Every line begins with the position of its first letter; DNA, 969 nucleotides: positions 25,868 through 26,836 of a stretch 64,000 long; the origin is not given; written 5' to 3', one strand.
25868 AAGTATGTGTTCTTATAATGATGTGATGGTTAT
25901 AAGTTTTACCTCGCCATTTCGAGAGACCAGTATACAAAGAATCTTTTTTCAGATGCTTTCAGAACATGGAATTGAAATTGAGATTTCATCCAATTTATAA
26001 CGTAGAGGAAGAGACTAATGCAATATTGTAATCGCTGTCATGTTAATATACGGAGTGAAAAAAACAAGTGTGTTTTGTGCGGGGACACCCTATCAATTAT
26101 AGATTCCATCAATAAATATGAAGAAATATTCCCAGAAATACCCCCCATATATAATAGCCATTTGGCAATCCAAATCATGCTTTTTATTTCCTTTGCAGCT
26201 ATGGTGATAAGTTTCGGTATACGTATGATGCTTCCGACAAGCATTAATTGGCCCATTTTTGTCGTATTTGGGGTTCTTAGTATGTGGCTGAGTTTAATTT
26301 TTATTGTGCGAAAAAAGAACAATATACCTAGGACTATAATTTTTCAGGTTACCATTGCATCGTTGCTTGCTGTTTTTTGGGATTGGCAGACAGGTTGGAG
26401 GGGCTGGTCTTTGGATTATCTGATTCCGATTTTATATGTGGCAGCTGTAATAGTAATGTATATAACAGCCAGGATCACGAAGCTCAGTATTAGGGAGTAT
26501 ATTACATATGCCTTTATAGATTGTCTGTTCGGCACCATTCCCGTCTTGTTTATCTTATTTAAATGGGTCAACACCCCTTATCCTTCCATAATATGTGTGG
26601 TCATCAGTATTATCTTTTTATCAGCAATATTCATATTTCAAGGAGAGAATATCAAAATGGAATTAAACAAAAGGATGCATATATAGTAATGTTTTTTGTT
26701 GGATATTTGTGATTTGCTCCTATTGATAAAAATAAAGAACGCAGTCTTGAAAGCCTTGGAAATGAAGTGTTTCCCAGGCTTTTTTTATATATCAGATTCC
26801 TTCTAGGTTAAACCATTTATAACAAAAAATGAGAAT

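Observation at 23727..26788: Self-contained operon: HSL-type esterase, HxxxDG acyltransferase and zinc-ribbon membrane protein, next to a dead recombinase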

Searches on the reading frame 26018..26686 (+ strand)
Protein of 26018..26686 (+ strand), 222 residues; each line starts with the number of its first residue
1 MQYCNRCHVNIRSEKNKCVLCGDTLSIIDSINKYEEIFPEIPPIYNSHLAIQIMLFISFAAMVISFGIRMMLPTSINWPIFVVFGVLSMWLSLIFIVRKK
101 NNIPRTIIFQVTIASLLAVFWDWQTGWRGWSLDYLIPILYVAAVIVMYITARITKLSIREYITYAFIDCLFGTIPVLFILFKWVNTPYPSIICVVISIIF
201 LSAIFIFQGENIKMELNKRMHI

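Call 3: search_protein_families(library=pfam, proteins=[window:26018-26686:+], max_evalue=0.01)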
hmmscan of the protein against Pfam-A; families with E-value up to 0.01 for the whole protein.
window:26018-26686:+ (222 aa): 1 family
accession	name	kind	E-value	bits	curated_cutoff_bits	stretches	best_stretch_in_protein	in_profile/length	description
PF19845.4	DUF6320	-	2.6e-57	194.1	29.9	1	38-222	1-186/186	Family of unknown function (DUF6320)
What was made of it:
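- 26018..26686 (+): DUF6320 membrane protein: cytosolic CxxC-N10-CxxC zinc ribbon (residues 4–21) plus six TM helices, with predicted N-in/C-in topology. PF19845 hits at E 3e-57 (call 3).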

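Call 4: search_protein_families(library=ncbifam, proteins=[window:26018-26686:+], max_evalue=0.01)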
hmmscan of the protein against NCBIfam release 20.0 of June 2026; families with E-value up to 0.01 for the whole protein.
window:26018-26686:+ (222 aa): 0 families

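Call 31: find_homologous_proteins(query=window:26018-26686:+)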
Query window:26018-26686:+ (222 aa): 259 proteins with E <= 0.001 among 671 candidates; the best 120 are listed.
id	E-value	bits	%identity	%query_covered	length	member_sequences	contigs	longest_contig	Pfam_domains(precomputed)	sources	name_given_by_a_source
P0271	1.2e-140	485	99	100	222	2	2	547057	PF19845.5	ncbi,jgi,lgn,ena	-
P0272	8.0e-100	351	70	100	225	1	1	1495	PF19845.5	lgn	-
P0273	8.2e-100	351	68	100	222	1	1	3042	PF19845.5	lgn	-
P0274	2.5e-98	347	66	100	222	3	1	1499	PF19845.5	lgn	-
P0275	2.7e-98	346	66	100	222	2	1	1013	PF19845.5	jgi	-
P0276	2.8e-98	346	64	100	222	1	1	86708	PF19845.5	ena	-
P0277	4.0e-98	346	68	100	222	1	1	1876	PF19845.5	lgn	-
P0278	1.1e-97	344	68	100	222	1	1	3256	PF19845.5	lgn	-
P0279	6.8e-97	342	64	100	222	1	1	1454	PF19845.5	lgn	-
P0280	1.1e-96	341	67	100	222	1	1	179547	PF19845.5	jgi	-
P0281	2.7e-96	340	64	100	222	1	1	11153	PF19845.5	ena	-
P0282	3.8e-96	339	66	100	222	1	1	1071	PF19845.5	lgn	-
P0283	5.1e-96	339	67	100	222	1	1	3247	PF19845.5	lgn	-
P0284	1.2e-95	338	67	100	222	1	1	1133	PF19845.5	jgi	jgi:hypothetical protein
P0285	2.0e-95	337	66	100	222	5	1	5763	PF19845.5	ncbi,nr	ncbi:MAG: DUF6320 domain-containing protein [Eubacteriales bacterium]|nr:DUF6320 domain-containing p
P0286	4.9e-95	336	66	100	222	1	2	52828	PF19845.5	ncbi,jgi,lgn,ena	-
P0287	8.1e-95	335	62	100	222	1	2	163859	PF19845.5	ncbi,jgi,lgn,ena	-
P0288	1.3e-94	334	65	100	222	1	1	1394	PF19845.5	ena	-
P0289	1.4e-94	334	64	100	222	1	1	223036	PF19845.5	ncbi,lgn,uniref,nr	ncbi:hypothetical protein SAMN02745823_02385 [Sporobacter termitidis DSM 10068]|uniref:Zinc ribbon d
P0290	1.5e-94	334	63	100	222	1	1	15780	PF19845.5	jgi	jgi:hypothetical protein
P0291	2.4e-94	333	63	100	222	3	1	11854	PF19845.5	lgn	-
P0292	3.7e-94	333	65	100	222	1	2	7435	PF19845.5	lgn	-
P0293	4.1e-94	333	66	100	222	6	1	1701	PF19845.5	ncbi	-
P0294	1.1e-93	331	64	100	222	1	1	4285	PF19845.5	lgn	-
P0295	1.2e-93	331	65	100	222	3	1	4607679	PF19845.5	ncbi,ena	-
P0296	1.4e-93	331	65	100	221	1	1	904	PF19845.5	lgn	-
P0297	1.7e-93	331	67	100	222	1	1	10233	PF19845.5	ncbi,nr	ncbi:MAG: hypothetical protein EOM54_12735 [Clostridia bacterium]|nr:hypothetical protein [Clostridi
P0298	5.0e-93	329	64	100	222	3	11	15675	PF19845.5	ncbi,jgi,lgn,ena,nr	ncbi:MAG: hypothetical protein GX250_00475 [Clostridiales bacterium]|jgi:hypothetical protein|nr:hyp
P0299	5.1e-93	329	63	100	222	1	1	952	PF19845.5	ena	-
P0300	1.7e-92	327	60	100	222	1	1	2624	PF19845.5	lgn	-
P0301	2.1e-92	327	64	100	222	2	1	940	PF19845.5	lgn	-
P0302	4.0e-92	326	65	100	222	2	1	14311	PF19845.5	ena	-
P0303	4.7e-92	326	59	100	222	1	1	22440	PF19845.5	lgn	-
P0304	5.3e-92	326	63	100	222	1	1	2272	PF19845.5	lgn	-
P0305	6.8e-92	325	64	100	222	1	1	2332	PF19845.5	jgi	jgi:hypothetical protein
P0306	1.3e-91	325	66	100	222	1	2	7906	PF19845.5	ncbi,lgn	-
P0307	1.7e-91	324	61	100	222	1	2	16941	PF19845.5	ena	-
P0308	4.1e-91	323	63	100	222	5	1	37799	PF19845.5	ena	-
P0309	5.2e-91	323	64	100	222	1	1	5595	PF19845.5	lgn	-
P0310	8.9e-91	322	64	100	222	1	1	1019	PF19845.5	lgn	-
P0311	1.1e-90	321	62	100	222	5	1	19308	PF19845.5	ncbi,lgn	-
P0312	1.4e-90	321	62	100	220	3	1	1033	PF19845.5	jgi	jgi:hypothetical protein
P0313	2.1e-90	321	62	100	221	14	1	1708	PF19845.5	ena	-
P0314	4.0e-90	320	62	100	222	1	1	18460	PF19845.5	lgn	-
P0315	9.5e-90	318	63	100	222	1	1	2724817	PF19845.5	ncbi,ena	-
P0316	1.2e-89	318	61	100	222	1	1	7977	PF19845.5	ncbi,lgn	ncbi:MAG: DUF6320 domain-containing protein [Oscillospiraceae bacterium]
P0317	2.1e-89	317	62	100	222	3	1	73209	PF19845.5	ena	-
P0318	3.6e-89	317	62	100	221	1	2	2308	PF19845.5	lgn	-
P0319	3.8e-89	316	63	100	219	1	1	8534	PF19845.5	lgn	-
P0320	4.0e-89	316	61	100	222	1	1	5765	PF19845.5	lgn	-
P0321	5.8e-89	316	65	96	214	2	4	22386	PF19845.5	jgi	-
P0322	6.2e-89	316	64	100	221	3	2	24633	PF19845.5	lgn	-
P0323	1.3e-88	315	60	100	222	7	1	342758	PF19845.5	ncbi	-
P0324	1.5e-88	315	61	100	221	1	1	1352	PF19845.5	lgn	-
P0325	1.8e-88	314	60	100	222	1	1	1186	PF19845.5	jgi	jgi:hypothetical protein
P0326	2.2e-88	314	59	100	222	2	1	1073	PF19845.5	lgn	-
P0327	3.4e-88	313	59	100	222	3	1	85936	PF19845.5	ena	-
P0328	3.6e-88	313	59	100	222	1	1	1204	PF19845.5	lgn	-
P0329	7.3e-88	312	60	100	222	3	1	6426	PF19845.5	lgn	-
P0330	9.1e-88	312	59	100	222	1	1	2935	PF19845.5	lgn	-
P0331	1.0e-87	312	62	100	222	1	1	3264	PF19845.5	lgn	-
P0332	1.1e-87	312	60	100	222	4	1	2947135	PF19845.5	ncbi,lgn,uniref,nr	ncbi:DUF6320 domain-containing protein [Tissierella sp. Yu-01]|uniref:DUF6320 domain-containing prot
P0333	1.1e-87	312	64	100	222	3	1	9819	PF19845.5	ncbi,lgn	-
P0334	1.1e-87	312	63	100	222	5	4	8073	PF19845.5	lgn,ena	-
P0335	1.3e-87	311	60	100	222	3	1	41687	PF19845.5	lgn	-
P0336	2.7e-87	310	62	100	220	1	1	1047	PF19845.5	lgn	-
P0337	2.9e-87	310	66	92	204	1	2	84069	PF19845.5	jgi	jgi:hypothetical protein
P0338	6.2e-87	309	58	100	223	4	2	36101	PF19845.5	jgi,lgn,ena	-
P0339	1.0e-86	309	61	100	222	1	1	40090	PF19845.5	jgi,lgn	-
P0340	1.5e-86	308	59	100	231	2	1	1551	PF19845.5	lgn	-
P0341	2.2e-86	307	62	100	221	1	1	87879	PF19845.5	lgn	-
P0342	2.9e-86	307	60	100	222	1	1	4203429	PF19845.5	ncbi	-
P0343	3.4e-86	307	58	100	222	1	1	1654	PF19845.5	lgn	-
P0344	5.2e-86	306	61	100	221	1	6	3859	PF19845.5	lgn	-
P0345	6.0e-86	306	61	100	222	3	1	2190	PF19845.5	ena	-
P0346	7.0e-86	306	59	100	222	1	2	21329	PF19845.5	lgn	-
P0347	2.6e-85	304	62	100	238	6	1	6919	PF19845.5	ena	-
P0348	2.8e-85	304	58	100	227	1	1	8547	PF19845.5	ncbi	-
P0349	7.4e-85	302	61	100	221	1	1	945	PF19845.5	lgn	-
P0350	1.0e-84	302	58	100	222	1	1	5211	PF19845.5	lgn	-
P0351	1.2e-84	302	58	100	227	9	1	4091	PF19845.5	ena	-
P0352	1.6e-84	301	63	100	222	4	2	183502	PF19845.5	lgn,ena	-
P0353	2.0e-84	301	60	100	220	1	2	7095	PF19845.5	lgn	-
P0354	2.7e-84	301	57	100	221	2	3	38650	PF19845.5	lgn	-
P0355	3.5e-84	300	63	100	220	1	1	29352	PF19845.5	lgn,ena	-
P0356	3.8e-84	300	61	100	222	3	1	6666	PF19845.5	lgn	-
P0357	4.2e-84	300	56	100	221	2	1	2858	PF19845.5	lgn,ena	-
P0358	4.6e-84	300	65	89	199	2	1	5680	PF19845.5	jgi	jgi:hypothetical protein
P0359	5.2e-84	300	59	100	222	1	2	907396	PF19845.5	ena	-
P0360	5.9e-84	300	64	100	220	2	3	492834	PF19845.5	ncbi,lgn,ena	-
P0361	6.6e-84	299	59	100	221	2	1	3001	PF19845.5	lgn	-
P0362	1.1e-83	299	59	100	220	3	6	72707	PF19845.5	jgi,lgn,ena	-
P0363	1.1e-83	299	60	100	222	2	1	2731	PF19845.5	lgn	-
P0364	1.6e-83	298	59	100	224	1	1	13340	PF19845.5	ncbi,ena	-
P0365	1.8e-83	298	61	100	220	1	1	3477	PF19845.5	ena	-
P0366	2.4e-83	297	60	100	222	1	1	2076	PF19845.5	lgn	-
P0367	3.3e-83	297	63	91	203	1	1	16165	PF19845.5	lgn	-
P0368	9.8e-83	296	62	100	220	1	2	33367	PF19845.5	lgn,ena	-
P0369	1.0e-82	295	64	91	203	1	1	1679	PF19845.5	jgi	jgi:hypothetical protein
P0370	1.3e-82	295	57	100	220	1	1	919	PF19845.5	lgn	-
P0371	1.5e-82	295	58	100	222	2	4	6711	PF19845.5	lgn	-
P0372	2.2e-82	294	57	100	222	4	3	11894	PF19845.5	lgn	-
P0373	2.3e-82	294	59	100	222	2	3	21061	PF19845.5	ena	-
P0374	2.5e-82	294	59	100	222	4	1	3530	PF19845.5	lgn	-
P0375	3.0e-82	294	59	100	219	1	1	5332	PF19845.5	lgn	-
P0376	3.0e-82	294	60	100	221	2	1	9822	PF19845.5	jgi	jgi:hypothetical protein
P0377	3.3e-82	294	59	100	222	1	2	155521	PF19845.5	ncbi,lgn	-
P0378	3.3e-82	294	60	100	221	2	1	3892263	PF19845.5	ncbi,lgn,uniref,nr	ncbi:DUF6320 domain-containing protein [Tissierella sp. MB52-C2]|uniref:DUF6320 domain-containing pr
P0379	6.0e-82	293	61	100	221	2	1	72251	PF19845.5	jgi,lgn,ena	-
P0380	6.5e-82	293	65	88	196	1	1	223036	PF19845.5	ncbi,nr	ncbi:DUF6320 domain-containing protein [Sporobacter termitidis]|nr:DUF6320 domain-containing protein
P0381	1.1e-81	292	58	100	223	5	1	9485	PF19845.5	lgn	-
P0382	1.2e-81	292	59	100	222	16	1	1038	PF19845.5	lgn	-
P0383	1.3e-81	292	60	100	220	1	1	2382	PF19845.5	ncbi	-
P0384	2.7e-81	291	59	100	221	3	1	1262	PF19845.5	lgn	-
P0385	3.2e-81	291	57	100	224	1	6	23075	PF19845.5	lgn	-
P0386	3.4e-81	290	56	100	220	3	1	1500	PF19845.5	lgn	-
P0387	3.6e-81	290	59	100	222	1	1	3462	PF19845.5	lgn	-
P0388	3.9e-81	290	58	100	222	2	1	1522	PF19845.5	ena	-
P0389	6.2e-81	290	57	100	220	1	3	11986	PF19845.5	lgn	-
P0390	6.6e-81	290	56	100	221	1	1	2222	PF19845.5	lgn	-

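Call 40: predict_structure(alignment_id=A3)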
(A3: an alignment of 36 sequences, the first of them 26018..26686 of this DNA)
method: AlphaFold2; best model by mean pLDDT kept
length: 222 residues; sequences in the alignment: 36
mean_pLDDT: 69.0   pTM: 0.59
mean pLDDT of the five models: 69.0, 68.0, 66.9, 58.2, 55.6
residues with pLDDT >= 90: 0; 70-90: 118; 50-70: 85; < 50: 19
segments of 3 or more residues with pLDDT < 50: 27-42, 220-222
pLDDT, mean of each block of 10 residues (from residue 1): 61 59 54 41 59 71 66 63 69 68 70 74 70 74 77 69 82 85 81 84 80 66 42
secondary structure, 60 per line:
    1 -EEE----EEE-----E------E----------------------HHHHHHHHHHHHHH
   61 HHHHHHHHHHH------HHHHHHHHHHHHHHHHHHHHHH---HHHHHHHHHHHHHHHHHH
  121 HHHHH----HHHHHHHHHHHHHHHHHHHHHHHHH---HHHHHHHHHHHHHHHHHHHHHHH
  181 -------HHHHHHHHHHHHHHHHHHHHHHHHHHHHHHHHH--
elements in order: E2-4 E9-11 H47-71 H78-99 H103-125 H130-154 H158-180 H188-220
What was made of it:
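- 26018..26686 (+): The AF2 model places helices at 47–71, 78–99, 103–125, 130–154, 158–180 and 188–220 (call 40).
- Checked: The AlphaFold model shows six TM helices (call 40).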

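Call 42: fold_search(model_id=the predicted structure, library=pdb)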
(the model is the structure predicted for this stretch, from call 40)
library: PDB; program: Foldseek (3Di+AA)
matches with E <= 10: 133; with E <= 0.001: 0
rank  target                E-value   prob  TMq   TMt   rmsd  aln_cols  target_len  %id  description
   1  8e0o_C                4.6e-01  0.41  0.26  0.33  13.1       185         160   14  Heterotrimeric variant of tcTRP9, hetBGL03-15-18 (released 2023-04-12)
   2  8e0m_L                5.9e-01  0.38  0.29  0.36   9.9       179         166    9  Homotrimeric variant of tcTRP9, BGL15 (released 2023-04-12)
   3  9kpz_C                8.5e-01  0.09  0.17  0.17  24.0       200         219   10  Structure of TolQRA complex at pH 5.4 from E.coli (released 2026-03-04)
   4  8e0m_C                9.0e-01  0.44  0.30  0.38   9.9       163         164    8  Homotrimeric variant of tcTRP9, BGL15 (released 2023-04-12)
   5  7b9s_5                1.1e+00  0.12  0.21  0.12  21.9       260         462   10  Structure of the mycobacterial ESX-5 Type VII Secretion System hexameric pore complex (released 2021-07-07)
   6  8e0n_F                1.2e+00  0.35  0.30  0.38  11.5       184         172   11  Homotrimeric variant of tcTRP9, BGL18 (released 2023-04-12)
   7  8zyv_E                1.2e+00  0.06  0.14  0.14  21.5       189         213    8  Bacterial flagellar sodium-driven stator PomA5PomB2 with 100 mM NaCl (released 2025-01-01)
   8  8e12_B                1.4e+00  0.44  0.34  0.44   9.7       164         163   10  Homotrimeric variant of tcTRP9, BGL14 (released 2023-04-12)
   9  8e0m_B                1.7e+00  0.33  0.33  0.40  10.0       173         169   10  Homotrimeric variant of tcTRP9, BGL15 (released 2023-04-12)
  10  8e0o_B                1.7e+00  0.25  0.31  0.33  10.9       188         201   10  Heterotrimeric variant of tcTRP9, hetBGL03-15-18 (released 2023-04-12)
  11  6y4l_A                1.7e+00  0.07  0.16  0.14  18.6       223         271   10  Crystal structure of human ER membrane protein complex subunits EMC2 and EMC9 (released 2020-05-27)
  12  8e0o_A                1.8e+00  0.15  0.23  0.32  10.1       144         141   11  Heterotrimeric variant of tcTRP9, hetBGL03-15-18 (released 2023-04-12)
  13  9kpz_B                1.8e+00  0.08  0.18  0.18  23.4       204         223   11  Structure of TolQRA complex at pH 5.4 from E.coli (released 2026-03-04)
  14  8zyv_G                1.8e+00  0.05  0.14  0.14  21.6       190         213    8  Bacterial flagellar sodium-driven stator PomA5PomB2 with 100 mM NaCl (released 2025-01-01)
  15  8e0m_F                1.9e+00  0.33  0.35  0.46   9.6       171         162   11  Homotrimeric variant of tcTRP9, BGL15 (released 2023-04-12)
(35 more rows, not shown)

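Call 53: list_cluster_members(proteins=[P0001, window:26018-26686:+, window:23788-24720:+, window:26877-28163:+])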
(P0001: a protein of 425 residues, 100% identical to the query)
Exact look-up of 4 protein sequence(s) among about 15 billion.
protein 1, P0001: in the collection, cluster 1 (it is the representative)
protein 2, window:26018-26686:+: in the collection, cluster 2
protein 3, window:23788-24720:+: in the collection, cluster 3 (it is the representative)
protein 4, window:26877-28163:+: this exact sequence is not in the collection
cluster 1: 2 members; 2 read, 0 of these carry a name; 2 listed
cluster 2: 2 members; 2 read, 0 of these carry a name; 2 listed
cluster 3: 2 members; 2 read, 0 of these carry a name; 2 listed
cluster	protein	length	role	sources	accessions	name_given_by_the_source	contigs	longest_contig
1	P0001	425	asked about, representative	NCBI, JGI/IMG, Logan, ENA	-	-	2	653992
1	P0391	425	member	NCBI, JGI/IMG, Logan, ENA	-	-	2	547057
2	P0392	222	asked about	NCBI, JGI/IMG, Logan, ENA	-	-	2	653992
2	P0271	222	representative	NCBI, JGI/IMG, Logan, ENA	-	-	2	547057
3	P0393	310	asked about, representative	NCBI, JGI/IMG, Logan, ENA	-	-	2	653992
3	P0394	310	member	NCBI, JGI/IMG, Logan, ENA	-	-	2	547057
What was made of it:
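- Tried and rejected: Exact-sequence look-ups returned no names (call 53).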

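Call 54: find_encoding_contigs(protein=P0271, flank=10000, max_places=3)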
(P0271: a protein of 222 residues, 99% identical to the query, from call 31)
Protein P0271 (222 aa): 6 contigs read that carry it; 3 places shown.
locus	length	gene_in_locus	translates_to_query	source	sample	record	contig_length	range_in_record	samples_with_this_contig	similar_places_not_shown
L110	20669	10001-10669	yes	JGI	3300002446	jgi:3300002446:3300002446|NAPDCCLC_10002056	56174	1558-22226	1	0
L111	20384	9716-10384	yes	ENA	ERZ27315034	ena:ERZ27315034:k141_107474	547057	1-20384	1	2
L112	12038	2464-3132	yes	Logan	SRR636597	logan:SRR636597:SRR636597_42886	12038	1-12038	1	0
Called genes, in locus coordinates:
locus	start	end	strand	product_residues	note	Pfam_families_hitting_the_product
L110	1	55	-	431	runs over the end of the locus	PF13936:HTH_38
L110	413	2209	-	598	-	PF00989:PAS, PF13426:PAS_9, PF00989:PAS, PF13426:PAS_9 (weak), PF00989:PAS, PF08448:PAS_4 (weak), PF13426:PAS_9, PF01590:GAF, +4 more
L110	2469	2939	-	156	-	PF13085:Fer2_3 (weak), PF01799:Fer2_2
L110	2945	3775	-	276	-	PF00941:FAD_binding_5, PF03450:CO_deh_flav_C (weak)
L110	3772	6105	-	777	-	PF01315:Ald_Xan_dh_C, PF02738:MoCoBD_1, PF20256:MoCoBD_2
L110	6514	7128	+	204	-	PF04016:DUF364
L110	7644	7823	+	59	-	-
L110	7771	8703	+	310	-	PF10340:Say1_Mug180 (weak), PF00135:COesterase (faint), PF20434:BD-FAE, PF07859:Abhydrolase_3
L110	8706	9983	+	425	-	-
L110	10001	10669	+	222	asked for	PF19845:DUF6320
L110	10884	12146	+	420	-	PF14522:Cytochrome_C7 (faint), PF14537:Cytochrom_c3_2 (faint)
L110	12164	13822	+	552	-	PF01578:Cytochrom_C_asm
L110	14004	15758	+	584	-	PF04851:ResIII, PF00270:DEAD, PF00271:Helicase_C, PF03880:DbpA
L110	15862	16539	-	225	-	PF02581:TMP-TENI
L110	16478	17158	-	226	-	PF01256:Carb_kinase (weak), PF02110:HK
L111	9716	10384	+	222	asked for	PF19845:DUF6320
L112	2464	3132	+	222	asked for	PF19845:DUF6320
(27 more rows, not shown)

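Call 79: search_protein_families(library=padloc, proteins=[window:26018-26686:+], max_evalue=0.01)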
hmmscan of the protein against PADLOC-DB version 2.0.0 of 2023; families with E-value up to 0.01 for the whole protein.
window:26018-26686:+ (222 aa): 0 families
